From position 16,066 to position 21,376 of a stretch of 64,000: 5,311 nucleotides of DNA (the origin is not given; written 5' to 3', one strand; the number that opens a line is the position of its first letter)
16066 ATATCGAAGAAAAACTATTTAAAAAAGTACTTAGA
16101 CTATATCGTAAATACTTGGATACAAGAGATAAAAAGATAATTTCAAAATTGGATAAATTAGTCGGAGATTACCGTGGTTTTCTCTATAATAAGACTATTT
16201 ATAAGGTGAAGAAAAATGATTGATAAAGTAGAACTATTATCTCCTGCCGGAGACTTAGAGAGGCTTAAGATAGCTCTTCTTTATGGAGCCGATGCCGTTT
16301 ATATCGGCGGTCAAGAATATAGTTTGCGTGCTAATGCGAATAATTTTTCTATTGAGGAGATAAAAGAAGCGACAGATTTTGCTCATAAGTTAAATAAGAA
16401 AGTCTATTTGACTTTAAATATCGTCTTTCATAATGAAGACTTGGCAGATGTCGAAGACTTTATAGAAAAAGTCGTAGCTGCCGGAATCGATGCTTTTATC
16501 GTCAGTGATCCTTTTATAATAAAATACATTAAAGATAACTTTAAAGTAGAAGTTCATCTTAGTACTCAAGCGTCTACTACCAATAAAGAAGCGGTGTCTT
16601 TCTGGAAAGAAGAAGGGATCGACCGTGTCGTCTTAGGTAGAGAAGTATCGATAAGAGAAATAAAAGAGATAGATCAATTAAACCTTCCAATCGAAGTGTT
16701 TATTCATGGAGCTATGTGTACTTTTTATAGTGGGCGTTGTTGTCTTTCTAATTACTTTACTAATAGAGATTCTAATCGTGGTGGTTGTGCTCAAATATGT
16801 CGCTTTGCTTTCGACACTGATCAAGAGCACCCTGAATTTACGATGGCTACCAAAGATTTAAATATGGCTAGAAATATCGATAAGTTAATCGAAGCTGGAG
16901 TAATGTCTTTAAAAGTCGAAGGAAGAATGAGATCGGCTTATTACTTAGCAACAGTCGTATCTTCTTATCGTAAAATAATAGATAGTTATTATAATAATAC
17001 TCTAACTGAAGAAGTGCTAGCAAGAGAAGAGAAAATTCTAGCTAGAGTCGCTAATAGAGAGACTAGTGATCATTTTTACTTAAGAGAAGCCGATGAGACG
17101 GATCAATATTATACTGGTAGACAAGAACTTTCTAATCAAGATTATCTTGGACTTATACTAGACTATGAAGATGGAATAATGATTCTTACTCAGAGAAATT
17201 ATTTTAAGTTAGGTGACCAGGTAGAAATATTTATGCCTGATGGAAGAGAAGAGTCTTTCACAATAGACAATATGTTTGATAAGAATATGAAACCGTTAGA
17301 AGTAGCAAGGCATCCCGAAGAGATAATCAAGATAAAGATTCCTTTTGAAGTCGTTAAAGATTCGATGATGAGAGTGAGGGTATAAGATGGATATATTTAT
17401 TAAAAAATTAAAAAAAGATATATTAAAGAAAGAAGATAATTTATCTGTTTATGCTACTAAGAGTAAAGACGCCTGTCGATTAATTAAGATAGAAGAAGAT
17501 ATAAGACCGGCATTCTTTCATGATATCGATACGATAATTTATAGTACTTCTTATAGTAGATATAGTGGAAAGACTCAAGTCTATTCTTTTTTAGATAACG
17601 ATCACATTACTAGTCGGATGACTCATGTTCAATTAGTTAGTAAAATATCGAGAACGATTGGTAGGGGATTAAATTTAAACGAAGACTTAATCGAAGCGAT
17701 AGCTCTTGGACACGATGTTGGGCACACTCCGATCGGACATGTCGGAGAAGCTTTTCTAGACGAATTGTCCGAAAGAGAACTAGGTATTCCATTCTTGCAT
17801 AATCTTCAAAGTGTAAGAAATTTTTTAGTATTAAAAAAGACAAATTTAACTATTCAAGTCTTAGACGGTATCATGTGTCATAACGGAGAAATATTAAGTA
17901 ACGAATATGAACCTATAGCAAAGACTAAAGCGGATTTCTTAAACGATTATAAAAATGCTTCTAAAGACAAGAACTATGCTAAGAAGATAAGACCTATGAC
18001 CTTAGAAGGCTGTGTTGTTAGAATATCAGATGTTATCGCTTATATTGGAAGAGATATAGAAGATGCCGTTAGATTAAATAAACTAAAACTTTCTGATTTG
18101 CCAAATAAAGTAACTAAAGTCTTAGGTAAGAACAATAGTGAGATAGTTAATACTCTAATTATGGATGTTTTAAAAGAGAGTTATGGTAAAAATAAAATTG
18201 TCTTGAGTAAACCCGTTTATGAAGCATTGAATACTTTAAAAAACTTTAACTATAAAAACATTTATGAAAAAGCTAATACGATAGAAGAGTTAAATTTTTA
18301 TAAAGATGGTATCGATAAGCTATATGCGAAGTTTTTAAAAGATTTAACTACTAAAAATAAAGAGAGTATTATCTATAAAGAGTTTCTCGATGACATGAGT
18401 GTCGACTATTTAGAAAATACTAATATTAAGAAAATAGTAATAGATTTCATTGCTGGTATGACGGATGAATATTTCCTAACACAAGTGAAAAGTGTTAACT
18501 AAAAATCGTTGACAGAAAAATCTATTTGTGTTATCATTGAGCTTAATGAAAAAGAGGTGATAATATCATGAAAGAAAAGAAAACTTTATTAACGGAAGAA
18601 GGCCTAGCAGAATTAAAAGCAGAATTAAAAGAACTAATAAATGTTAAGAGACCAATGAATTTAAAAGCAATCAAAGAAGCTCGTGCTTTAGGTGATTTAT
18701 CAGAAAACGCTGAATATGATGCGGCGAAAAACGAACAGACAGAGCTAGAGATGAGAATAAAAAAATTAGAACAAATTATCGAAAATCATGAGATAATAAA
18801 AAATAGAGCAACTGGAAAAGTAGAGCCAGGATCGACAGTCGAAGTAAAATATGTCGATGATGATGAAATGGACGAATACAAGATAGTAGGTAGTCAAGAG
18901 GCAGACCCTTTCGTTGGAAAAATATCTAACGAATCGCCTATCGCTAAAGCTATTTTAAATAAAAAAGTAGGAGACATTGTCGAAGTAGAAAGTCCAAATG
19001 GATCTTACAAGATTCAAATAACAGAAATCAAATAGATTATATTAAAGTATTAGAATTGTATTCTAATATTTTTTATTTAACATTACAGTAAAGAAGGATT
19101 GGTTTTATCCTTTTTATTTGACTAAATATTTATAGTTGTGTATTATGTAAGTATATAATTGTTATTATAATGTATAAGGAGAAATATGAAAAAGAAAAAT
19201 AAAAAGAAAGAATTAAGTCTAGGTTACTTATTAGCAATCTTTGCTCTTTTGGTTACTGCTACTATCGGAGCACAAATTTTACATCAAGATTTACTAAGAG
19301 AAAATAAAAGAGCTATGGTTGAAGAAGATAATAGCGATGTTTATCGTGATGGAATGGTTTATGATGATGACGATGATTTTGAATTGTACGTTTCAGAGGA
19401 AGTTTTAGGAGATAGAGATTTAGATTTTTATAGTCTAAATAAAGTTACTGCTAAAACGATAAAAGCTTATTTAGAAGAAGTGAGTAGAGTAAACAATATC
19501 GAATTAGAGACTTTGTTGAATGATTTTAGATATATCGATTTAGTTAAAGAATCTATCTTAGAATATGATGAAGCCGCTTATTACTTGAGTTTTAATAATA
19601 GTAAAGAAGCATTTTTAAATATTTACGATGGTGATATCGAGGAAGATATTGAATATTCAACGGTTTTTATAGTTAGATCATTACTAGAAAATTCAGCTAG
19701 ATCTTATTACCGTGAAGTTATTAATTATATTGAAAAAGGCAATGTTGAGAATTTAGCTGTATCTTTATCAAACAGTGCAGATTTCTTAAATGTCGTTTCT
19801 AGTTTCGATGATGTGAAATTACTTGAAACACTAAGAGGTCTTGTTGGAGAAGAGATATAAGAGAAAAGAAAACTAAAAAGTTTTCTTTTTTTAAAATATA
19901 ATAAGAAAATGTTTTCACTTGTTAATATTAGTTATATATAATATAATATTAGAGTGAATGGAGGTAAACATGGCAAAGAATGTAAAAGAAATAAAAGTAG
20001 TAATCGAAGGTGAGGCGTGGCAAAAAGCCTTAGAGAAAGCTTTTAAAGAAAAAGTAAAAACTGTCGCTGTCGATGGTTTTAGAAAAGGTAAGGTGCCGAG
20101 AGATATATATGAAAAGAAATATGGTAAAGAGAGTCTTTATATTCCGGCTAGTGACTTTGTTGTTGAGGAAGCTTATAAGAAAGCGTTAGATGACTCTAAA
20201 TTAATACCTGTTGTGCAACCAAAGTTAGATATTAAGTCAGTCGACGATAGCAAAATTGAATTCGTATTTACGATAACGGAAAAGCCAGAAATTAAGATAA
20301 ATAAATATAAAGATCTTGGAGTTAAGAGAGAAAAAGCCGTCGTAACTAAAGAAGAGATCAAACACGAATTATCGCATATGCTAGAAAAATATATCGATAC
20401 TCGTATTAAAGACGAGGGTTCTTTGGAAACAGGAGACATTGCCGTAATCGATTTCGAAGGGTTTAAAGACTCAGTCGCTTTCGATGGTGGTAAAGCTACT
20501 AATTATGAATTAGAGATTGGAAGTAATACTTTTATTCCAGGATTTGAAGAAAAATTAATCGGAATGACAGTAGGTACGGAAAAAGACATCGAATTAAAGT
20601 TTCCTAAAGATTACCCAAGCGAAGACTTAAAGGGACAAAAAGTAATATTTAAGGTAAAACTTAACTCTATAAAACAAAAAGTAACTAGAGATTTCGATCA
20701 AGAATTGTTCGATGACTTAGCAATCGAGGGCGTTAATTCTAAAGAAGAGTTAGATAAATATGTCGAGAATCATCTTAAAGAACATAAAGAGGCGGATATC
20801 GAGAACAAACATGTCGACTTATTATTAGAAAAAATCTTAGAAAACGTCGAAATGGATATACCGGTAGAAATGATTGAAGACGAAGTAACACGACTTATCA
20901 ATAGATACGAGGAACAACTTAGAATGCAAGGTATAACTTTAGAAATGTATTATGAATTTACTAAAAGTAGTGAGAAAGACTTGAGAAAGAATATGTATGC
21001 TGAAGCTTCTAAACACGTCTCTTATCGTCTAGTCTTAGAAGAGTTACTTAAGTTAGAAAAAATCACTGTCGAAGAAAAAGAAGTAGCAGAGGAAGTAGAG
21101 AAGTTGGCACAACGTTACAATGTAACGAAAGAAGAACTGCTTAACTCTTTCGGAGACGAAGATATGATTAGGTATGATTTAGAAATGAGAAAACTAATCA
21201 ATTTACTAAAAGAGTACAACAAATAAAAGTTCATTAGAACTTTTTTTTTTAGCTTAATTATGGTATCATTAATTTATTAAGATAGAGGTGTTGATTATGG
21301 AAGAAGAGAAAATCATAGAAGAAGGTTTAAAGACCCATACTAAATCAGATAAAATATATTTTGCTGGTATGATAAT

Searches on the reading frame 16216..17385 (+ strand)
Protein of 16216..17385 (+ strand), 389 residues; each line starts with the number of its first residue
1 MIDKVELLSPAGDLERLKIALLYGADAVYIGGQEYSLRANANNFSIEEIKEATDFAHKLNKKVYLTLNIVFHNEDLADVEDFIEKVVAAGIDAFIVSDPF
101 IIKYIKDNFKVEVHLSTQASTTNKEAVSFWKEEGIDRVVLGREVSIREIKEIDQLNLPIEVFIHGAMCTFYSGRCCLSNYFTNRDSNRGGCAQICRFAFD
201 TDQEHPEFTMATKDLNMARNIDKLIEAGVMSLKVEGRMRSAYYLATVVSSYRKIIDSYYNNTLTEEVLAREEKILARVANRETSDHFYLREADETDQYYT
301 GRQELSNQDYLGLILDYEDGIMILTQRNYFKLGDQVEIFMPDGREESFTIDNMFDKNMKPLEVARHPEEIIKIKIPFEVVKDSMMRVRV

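Call 72: search_protein_families(library=pfam, proteins=[window:16216-17385:+], max_evalue=0.00001)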
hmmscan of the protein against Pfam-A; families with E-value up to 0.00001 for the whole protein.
window:16216-17385:+ (389 aa): 2 families
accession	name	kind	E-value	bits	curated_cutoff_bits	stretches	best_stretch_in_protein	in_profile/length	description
PF01136.24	Peptidase_U32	-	2.8e-74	249.8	22.4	1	77-292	2-231/233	Peptidase family U32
PF16325.11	Peptidase_U32_C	-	1.1e-23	83.6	28.2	1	307-386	2-83/83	Peptidase family U32 C-terminal domain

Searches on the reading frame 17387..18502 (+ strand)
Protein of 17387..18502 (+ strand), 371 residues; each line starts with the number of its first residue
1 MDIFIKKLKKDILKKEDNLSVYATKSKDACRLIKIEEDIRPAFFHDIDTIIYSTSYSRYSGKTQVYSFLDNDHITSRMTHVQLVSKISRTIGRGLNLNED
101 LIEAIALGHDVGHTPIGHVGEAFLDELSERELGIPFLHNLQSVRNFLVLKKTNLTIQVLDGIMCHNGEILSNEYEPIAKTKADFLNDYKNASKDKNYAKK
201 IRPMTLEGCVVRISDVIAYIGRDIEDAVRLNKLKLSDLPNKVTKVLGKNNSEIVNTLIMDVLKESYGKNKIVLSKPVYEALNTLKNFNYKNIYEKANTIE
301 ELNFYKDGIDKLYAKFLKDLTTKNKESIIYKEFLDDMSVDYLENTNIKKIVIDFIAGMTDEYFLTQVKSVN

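Call 72: search_protein_families(library=pfam, proteins=[window:17387-18502:+], max_evalue=0.00001)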
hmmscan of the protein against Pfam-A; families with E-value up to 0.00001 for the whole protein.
window:17387-18502:+ (371 aa): 2 families
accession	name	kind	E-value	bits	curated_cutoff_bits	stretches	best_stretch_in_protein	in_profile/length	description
PF01966.28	HD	-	5.5e-10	40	22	1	78-218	2-114/116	HD domain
PF13286.11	HD_assoc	-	3.7e-09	37.4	22.2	1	271-367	1-89/91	Phosphohydrolase-associated domain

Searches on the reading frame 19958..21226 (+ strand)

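Call 72: search_protein_families(library=pfam, proteins=[window:19958-21226:+], max_evalue=0.00001)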
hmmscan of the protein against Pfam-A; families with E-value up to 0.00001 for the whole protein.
window:19958-21226:+ (422 aa): 3 families
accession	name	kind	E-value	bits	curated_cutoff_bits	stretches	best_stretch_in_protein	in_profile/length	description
PF05698.19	Trigger_C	-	1.4e-33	116.7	22.7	1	263-419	3-162/162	Bacterial trigger factor protein (TF) C-terminus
PF05697.18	Trigger_N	-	7.4e-33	114.3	22.2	1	5-140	5-143/144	Bacterial trigger factor protein (TF)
PF00254.34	FKBP_C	-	4.2e-15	56.3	21.1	1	156-235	5-93/94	FKBP-type peptidyl-prolyl cis-trans isomerase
